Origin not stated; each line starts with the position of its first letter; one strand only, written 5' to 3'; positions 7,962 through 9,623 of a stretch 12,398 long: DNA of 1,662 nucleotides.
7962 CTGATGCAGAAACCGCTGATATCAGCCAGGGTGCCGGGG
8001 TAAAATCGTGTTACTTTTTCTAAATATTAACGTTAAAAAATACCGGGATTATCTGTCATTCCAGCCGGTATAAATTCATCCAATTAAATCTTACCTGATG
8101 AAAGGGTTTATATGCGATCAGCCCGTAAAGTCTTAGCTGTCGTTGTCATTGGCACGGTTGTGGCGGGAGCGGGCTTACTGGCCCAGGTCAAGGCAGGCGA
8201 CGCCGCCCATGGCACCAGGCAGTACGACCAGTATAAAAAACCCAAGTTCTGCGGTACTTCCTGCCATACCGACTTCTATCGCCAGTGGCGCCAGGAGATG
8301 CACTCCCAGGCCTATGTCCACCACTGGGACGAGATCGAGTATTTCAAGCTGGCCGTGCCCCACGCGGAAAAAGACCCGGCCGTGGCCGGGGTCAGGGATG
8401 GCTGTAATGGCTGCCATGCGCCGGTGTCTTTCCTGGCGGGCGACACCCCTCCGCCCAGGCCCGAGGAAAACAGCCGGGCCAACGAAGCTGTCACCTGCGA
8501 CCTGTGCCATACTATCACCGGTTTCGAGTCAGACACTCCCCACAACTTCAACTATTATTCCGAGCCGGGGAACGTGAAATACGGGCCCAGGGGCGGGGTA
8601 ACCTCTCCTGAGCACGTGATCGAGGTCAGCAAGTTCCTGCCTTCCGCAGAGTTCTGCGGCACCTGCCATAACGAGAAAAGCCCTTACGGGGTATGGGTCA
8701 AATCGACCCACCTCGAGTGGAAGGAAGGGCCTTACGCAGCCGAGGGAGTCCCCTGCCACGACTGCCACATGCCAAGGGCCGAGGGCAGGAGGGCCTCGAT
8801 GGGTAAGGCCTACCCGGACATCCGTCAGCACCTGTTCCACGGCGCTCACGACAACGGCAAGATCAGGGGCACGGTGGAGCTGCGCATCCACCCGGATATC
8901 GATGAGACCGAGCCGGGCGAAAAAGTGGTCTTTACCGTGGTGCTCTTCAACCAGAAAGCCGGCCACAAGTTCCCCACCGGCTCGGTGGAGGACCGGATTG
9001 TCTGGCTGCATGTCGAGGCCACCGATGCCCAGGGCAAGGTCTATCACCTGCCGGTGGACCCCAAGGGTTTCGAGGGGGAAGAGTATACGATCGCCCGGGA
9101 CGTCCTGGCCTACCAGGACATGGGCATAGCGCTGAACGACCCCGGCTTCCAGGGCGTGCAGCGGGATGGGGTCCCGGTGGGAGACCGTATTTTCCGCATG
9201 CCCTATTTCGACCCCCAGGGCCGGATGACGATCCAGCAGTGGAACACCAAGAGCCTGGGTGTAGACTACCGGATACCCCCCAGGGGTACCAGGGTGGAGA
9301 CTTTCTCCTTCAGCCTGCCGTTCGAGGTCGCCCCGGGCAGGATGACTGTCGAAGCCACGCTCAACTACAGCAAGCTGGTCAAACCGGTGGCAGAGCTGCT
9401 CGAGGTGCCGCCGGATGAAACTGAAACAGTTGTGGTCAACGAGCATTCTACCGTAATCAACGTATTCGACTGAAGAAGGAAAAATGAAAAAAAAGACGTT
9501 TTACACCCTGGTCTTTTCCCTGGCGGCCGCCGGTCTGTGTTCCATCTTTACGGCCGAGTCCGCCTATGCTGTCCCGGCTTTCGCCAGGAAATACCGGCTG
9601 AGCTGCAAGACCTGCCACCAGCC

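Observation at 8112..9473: Multiheme cytochrome with an atypical heme-motif set: N-terminal CX3CH and an NrfA-like CHDCHMP but no distal heme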

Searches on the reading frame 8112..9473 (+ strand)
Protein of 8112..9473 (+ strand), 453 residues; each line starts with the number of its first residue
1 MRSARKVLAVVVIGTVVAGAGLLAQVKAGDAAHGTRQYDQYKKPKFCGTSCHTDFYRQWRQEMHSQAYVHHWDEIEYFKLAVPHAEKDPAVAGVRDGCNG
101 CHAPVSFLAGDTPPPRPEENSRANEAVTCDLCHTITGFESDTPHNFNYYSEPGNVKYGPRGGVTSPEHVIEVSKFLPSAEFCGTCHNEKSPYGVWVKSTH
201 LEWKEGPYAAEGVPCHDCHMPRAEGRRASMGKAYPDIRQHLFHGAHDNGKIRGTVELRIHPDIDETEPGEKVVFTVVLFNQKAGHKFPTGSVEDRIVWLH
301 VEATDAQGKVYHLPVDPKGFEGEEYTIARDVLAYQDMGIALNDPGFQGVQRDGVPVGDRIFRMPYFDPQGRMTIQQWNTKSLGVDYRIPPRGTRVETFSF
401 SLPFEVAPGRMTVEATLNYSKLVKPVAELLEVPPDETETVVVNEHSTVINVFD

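Call 3: search_protein_families(library=pfam, proteins=[window:8112-9473:+], max_evalue=0.01)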
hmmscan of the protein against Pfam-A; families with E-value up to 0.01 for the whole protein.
window:8112-9473:+ (453 aa): 5 families
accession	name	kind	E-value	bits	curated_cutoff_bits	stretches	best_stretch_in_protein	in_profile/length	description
PF03264.19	Cytochrom_NNT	-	2.2e-10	41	24.1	1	174-226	31-79/174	NapC/NirT cytochrome c family, N-terminal region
PF13435.11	Cytochrome_C554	-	9.8e-06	26.9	20.8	1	50-134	4-84/84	Cytochrome c554 and c-prime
PF14522.11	Cytochrome_C7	-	0.00027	21.1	24.8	0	124-219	11-66/67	Cytochrome c7 and related cytochrome c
PF22113.1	Mtrc-MtrF_II-IV_dom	-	0.0003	20.8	30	0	179-251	6-65/176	Outer membrane cytochrome MtrC/MtrF-like, domains II/IV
PF14537.11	Cytochrom_c3_2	-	0.00042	21.1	25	0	179-221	26-66/79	Cytochrome c3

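Call 4: search_protein_families(library=ncbifam, proteins=[window:8112-9473:+], max_evalue=0.01)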
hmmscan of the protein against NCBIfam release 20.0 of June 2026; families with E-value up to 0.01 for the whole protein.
window:8112-9473:+ (453 aa): 5 families
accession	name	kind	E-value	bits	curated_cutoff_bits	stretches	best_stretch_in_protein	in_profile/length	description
NF040886.1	cyt_C_like_Sec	equivalog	1.9e-16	59.7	250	2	127-310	155-334/423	multiheme c-type cytochrome (seleno)protein ExtKL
TIGR03153.1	cytochr_NrfH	equivalog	7.9e-05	22.7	134.2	1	173-234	22-73/138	cytochrome c nitrite reductase small subunit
NF011606.0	PRK15032.1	equivalog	0.00092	18.4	455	1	174-222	40-84/390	pentaheme c-type cytochrome TorC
NF041028.1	decahem_GSU2203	exception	0.003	16.8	325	0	178-235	100-148/317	GSU2203 family decaheme c-type cytochrome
TIGR03508.1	decahem_SO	subfamily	0.0062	16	192.2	0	180-227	3-49/258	DmsE family decaheme c-type cytochrome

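Call 5: search_solved_structures(query=window:8112-9470:+, max_evalue=1, show_alignments=3)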
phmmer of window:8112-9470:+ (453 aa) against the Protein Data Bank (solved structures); distinct sequences matched with E-value up to 1: 3.
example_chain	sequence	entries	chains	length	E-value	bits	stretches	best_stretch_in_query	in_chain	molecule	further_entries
5ze8_A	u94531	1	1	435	3.3e-08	36.3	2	21-138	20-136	cytochrome c552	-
1qdb_A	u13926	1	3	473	0.18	14.1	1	175-224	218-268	CYTOCHROME C NITRITE REDUCTASE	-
3ubr_A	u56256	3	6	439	0.56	12.5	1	123-225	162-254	Cytochrome c-552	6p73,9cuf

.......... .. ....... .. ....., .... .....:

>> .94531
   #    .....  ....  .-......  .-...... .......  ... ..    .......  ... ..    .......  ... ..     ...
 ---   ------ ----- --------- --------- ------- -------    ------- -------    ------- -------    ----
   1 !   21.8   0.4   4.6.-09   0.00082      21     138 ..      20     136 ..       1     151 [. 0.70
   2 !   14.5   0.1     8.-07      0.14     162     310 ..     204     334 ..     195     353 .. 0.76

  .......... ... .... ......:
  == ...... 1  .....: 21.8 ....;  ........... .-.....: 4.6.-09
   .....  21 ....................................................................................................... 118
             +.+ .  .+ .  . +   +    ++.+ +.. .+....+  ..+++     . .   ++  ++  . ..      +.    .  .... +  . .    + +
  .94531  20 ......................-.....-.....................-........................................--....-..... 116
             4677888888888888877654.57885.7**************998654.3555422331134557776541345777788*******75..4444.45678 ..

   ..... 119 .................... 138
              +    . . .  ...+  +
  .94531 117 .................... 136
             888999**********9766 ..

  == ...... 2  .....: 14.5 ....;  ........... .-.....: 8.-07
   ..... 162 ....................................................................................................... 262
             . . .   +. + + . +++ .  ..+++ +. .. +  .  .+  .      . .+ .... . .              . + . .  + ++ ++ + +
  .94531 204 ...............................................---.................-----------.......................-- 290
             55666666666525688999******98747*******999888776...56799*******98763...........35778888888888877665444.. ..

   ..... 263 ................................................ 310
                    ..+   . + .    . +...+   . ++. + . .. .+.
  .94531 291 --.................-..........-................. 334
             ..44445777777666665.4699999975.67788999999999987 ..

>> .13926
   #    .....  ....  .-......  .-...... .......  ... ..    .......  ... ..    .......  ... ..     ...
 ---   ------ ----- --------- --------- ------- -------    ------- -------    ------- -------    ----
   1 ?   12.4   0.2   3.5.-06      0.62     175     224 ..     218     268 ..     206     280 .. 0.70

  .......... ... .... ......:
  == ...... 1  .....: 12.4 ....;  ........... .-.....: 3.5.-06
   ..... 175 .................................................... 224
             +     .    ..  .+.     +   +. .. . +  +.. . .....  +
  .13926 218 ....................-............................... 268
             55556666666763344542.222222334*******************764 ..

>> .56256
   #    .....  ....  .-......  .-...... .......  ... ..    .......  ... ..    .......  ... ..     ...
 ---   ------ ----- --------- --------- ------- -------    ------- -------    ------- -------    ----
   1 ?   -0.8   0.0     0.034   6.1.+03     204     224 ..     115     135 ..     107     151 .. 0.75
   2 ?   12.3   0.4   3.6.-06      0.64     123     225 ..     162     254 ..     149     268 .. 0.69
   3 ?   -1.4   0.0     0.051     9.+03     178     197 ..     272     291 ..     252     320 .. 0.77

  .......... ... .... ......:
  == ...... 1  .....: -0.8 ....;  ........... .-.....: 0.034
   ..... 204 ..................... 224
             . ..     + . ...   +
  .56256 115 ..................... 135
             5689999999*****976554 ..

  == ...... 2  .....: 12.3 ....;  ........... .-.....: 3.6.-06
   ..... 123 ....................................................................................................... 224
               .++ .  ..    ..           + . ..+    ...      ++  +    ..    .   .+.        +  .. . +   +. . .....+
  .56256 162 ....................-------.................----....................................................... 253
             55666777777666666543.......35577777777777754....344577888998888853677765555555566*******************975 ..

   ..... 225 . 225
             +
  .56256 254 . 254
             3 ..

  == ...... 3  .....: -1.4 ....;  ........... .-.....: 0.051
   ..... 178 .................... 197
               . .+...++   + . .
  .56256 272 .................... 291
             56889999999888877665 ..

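Call 6: find_homologous_proteins(query=window:8112-9470:+, max_evalue=0.001)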
Query window:8112-9470:+ (453 aa): 2443 proteins with E <= 0.001 among 8000 candidates; the best 120 are listed.
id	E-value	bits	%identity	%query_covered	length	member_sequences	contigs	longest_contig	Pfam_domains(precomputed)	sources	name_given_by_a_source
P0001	0.0e+0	1082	100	100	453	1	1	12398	PF13435.12,PF03264.20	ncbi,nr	ncbi:MAG: NapC/NirT family cytochrome c [Candidatus Glassbacteria bacterium]|nr:NapC/NirT family cyt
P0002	3.8e-282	955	86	100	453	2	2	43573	PF13435.12,PF03264.20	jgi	jgi:NapC/NirT cytochrome c family, N-terminal region/Cytochrome c554 and c-prime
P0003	1.6e-253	860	77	100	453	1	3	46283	PF13435.12,PF03264.20,PF14522.12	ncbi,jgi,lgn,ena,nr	ncbi:MAG TPA: NapC/NirT family cytochrome c [archaeon]|nr:NapC/NirT family cytochrome c [archaeon]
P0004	4.7e-245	832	76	99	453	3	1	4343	PF13435.12,PF03264.20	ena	-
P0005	1.3e-243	827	76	99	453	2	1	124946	PF13435.12,PF03264.20,PF14522.12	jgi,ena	-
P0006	7.4e-240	815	81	91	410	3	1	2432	PF13435.12,PF03264.20,PF14522.12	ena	-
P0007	4.2e-237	806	74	98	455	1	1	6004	PF13435.12,PF03264.20,PF14522.12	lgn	-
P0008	3.2e-236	803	73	100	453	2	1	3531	PF13435.12,PF14522.12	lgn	-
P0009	3.2e-236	803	74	96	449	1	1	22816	PF03264.20,PF14522.12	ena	-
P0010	2.4e-235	800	74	97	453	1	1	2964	PF13435.12,PF03264.20,PF14522.12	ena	-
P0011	3.5e-235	800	72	100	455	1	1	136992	PF13435.12,PF03264.20,PF14522.12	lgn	-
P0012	4.7e-235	799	73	99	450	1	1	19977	PF03264.20,PF14522.12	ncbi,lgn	-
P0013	1.0e-234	798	71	100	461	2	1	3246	PF13435.12,PF14522.12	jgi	jgi:hypothetical protein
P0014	1.2e-234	798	74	97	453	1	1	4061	PF13435.12,PF03264.20,PF14522.12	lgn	-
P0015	1.9e-234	797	74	98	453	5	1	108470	PF13435.12,PF03264.20,PF14522.12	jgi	jgi:hypothetical protein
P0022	1.4e-233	794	75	95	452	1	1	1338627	PF13435.12,PF03264.20,PF14522.12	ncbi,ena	-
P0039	2.3e-232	790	73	99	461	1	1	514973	PF03264.20,PF14522.12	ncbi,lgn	ncbi:MAG: multiheme c-type cytochrome [Candidatus Zixiibacteriota bacterium]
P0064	3.1e-231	787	72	98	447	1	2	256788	PF14537.12,PF13435.12,PF03264.20,PF14522.12,PF22113.2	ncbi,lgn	ncbi:MAG: multiheme c-type cytochrome [Ignavibacteriaceae bacterium]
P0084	4.5e-230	783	70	99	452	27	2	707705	PF13435.12,PF03264.20,PF14522.12,PF22113.2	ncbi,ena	-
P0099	2.6e-229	780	71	100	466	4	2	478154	PF14537.12,PF13435.12,PF03264.20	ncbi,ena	-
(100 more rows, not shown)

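Call 18: search_solved_structures(query=A1, max_evalue=10, show_alignments=2)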
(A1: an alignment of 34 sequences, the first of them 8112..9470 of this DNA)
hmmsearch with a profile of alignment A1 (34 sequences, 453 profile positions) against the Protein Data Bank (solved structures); distinct sequences matched with E-value up to 10: 10.
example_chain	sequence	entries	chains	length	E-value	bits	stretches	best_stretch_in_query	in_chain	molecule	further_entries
5ze8_A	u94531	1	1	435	6.2e-08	35.2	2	45-140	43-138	cytochrome c552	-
8e5g_A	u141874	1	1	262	0.04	16.1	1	89-206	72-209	c-type cytochrome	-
1qdb_A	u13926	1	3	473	0.11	14.6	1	200-228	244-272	CYTOCHROME C NITRITE REDUCTASE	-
1oah_A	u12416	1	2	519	0.3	13.2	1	202-229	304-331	CYTOCHROME C NITRITE REDUCTASE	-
9vgn_A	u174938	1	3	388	0.72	11.9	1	386-439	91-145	Cytochrome P450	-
9vgm_A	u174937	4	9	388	0.92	11.6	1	387-439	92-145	Cytochrome P450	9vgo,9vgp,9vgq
9ec7_A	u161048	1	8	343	1.3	11.1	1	28-129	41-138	Immunoglobulin heavy chain alpha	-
2vr0_A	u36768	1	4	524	7.4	8.6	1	201-226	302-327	CYTOCHROME C NITRITE REDUCTASE, CATALYTIC SUBUNIT NFRA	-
7c52_C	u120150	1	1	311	7.7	8.6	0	95-153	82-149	Photosynthetic reaction center cytochrome c subunit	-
2j7a_A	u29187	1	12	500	7.7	8.6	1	201-226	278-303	CYTOCHROME C NITRITE REDUCTASE NRFA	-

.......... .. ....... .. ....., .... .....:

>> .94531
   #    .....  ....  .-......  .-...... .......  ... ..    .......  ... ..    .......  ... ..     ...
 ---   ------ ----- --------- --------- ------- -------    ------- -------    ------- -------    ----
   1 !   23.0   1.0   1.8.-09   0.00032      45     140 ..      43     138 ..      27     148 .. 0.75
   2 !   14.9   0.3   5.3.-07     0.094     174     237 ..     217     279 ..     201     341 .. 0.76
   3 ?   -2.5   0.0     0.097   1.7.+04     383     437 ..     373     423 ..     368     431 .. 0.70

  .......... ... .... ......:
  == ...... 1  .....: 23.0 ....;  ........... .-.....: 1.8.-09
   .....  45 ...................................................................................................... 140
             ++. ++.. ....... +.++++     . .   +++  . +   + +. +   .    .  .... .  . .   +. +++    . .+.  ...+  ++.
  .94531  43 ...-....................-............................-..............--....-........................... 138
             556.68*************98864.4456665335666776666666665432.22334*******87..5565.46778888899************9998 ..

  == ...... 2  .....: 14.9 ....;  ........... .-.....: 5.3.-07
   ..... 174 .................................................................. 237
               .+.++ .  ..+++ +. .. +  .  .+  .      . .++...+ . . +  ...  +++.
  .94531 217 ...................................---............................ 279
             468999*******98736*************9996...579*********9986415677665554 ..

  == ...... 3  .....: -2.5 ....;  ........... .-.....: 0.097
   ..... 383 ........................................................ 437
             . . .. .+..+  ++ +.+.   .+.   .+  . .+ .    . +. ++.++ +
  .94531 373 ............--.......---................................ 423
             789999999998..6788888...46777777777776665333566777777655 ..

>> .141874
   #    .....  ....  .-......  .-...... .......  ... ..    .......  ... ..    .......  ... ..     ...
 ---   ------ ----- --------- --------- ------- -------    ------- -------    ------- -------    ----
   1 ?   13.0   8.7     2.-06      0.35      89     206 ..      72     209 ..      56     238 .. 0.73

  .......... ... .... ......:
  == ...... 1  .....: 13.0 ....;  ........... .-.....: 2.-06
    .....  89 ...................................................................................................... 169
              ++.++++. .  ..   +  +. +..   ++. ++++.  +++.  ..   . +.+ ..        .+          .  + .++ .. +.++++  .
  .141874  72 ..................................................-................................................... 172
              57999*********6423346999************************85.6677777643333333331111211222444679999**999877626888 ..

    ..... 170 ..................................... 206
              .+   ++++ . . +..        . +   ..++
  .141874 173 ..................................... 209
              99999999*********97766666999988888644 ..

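Call 19: find_encoding_contigs(protein=P0039, flank=8000, max_places=1)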
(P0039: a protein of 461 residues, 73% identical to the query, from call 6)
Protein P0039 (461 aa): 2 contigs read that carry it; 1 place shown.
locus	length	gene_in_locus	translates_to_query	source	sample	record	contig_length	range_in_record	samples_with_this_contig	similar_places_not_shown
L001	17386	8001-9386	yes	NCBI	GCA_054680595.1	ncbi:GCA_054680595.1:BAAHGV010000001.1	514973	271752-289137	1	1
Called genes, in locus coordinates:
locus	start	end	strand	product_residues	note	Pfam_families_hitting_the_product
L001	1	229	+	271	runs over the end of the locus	PF01149:Fapy_DNA_glyco, PF06831:H2TH, PF06827:zf-FPG_IleRS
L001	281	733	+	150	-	PF00072:Response_reg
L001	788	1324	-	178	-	-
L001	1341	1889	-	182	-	-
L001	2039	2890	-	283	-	PF01590:GAF, PF13185:GAF_2 (faint)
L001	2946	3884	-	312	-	PF00494:SQS_PSY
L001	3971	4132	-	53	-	PF10262:Rdx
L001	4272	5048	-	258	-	PF00106:adh_short, PF08659:KR, PF23441:SDR (weak), PF13561:adh_short_C2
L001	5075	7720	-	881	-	PF00675:Peptidase_M16, PF05193:Peptidase_M16_C, PF00675:Peptidase_M16, PF05193:Peptidase_M16_C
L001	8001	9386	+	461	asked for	PF14522:Cytochrome_C7 (faint), PF03264:Cytochrom_NNT (weak)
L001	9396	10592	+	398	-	-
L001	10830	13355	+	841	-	PF00069:Pkinase, PF07714:PK_Tyr_Ser-Thr, PF00515:TPR_1 (weak), PF07719:TPR_2 (weak), PF13414:TPR_11 (weak), PF13424:TPR_12, PF13432:TPR_16, PF14559:TPR_19 (weak), +10 more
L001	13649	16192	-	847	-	PF11028:TMEM260_N, PF28495:TMEM260_2, PF13431:TPR_17 (faint)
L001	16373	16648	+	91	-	-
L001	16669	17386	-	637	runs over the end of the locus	PF14559:TPR_19 (faint), PF09976:TPR_21 (faint), PF12895:ANAPC3 (faint), PF13174:TPR_6 (faint), PF13181:TPR_8 (faint), PF13424:TPR_12 (faint), PF13428:TPR_14 (faint), PF13432:TPR_16 (faint), +2 more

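Call 20: find_encoding_contigs(protein=P0064, flank=8000, max_places=1)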
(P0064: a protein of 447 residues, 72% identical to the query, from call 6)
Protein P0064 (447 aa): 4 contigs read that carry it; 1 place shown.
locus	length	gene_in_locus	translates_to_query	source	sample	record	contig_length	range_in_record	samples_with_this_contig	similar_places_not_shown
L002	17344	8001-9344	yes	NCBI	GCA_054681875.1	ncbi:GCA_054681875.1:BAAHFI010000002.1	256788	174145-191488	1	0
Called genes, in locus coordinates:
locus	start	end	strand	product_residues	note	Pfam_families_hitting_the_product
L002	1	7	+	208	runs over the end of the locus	PF00127:Copper-bind (weak), PF18962:Por_Secre_tail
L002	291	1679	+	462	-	PF25323:6TM_PilS (weak), PF00512:HisKA, PF02518:HATPase_c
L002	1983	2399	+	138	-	-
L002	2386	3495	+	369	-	-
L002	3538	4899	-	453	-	PF00072:Response_reg, PF00158:Sigma54_activat, PF14532:Sigma54_activ_2, PF07724:AAA_2 (weak), PF07728:AAA_5, PF25601:AAA_lid_14, PF02954:HTH_8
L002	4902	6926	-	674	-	PF00989:PAS, PF13188:PAS_8 (faint), PF08448:PAS_4, PF13426:PAS_9, PF00512:HisKA, PF02518:HATPase_c, PF13589:HATPase_c_3 (weak)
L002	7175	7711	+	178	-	-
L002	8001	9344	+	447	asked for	PF14522:Cytochrome_C7 (faint), PF22113:Mtrc-MtrF_II-IV_dom (faint), PF13435:Cytochrome_C554 (faint), PF14537:Cytochrom_c3_2 (faint), PF03264:Cytochrom_NNT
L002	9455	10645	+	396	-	-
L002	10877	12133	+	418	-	PF15902:Sortilin-Vps10 (faint), PF14870:PSII_BNR (weak), PF18962:Por_Secre_tail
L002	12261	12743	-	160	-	PF03190:Thioredox_DsbH, PF13899:Thioredoxin_7, PF13098:Thioredoxin_2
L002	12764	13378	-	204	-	PF09335:VTT_dom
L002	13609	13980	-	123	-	PF04241:DUF423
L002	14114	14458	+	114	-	-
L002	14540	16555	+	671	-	PF04851:ResIII, PF17757:UvrB_inter, PF27431:UvrB_3rd, PF00271:Helicase_C, PF12344:UvrB, PF02151:UVR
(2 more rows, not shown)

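Call 21: find_encoding_contigs(protein=P0022, flank=8000, max_places=1)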
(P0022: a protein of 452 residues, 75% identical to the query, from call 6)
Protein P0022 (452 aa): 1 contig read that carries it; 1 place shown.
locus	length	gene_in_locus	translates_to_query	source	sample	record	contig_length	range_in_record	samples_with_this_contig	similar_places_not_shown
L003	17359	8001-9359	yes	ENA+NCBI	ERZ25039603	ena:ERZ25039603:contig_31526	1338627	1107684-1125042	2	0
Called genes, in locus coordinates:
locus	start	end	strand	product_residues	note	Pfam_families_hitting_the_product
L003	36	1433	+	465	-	PF25323:6TM_PilS (weak), PF00512:HisKA, PF02518:HATPase_c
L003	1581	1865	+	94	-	-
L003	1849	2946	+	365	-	-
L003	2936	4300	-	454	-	PF00072:Response_reg, PF00158:Sigma54_activat, PF14532:Sigma54_activ_2, PF00004:AAA (weak), PF07724:AAA_2 (weak), PF07728:AAA_5, PF25601:AAA_lid_14, PF02954:HTH_8, +1 more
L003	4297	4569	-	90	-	PF02518:HATPase_c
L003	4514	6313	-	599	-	PF00989:PAS (weak), PF13426:PAS_9, PF00512:HisKA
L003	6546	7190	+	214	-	-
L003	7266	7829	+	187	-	PF09968:DUF2202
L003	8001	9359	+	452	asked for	PF03264:Cytochrom_NNT (faint), PF14522:Cytochrome_C7 (faint), PF13435:Cytochrome_C554 (weak)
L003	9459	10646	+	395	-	-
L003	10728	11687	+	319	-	PF08557:Lipid_DES, PF00487:FA_desaturase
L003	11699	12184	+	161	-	-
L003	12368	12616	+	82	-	PF12797:Fer4_2 (faint), PF13237:Fer4_10, PF14697:Fer4_21, PF12800:Fer4_4 (faint), PF12838:Fer4_7, PF13187:Fer4_9 (weak), PF12837:Fer4_6 (weak), PF00037:Fer4 (weak), +1 more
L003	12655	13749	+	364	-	PF01855:POR_N, PF17147:PFOR_II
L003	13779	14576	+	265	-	PF02775:TPP_enzyme_C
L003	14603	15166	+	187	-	PF01558:POR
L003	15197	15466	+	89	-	-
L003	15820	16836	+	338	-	PF13102:Phage_int_SAM_5 (weak), PF00589:Phage_integrase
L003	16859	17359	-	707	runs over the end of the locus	PF15902:Sortilin-Vps10 (faint), PF14870:PSII_BNR (faint), PF02012:BNR (faint), PF25852:DUF6242_C (weak), PF01546:Peptidase_M20 (weak), PF04389:Peptidase_M28, PF18962:Por_Secre_tail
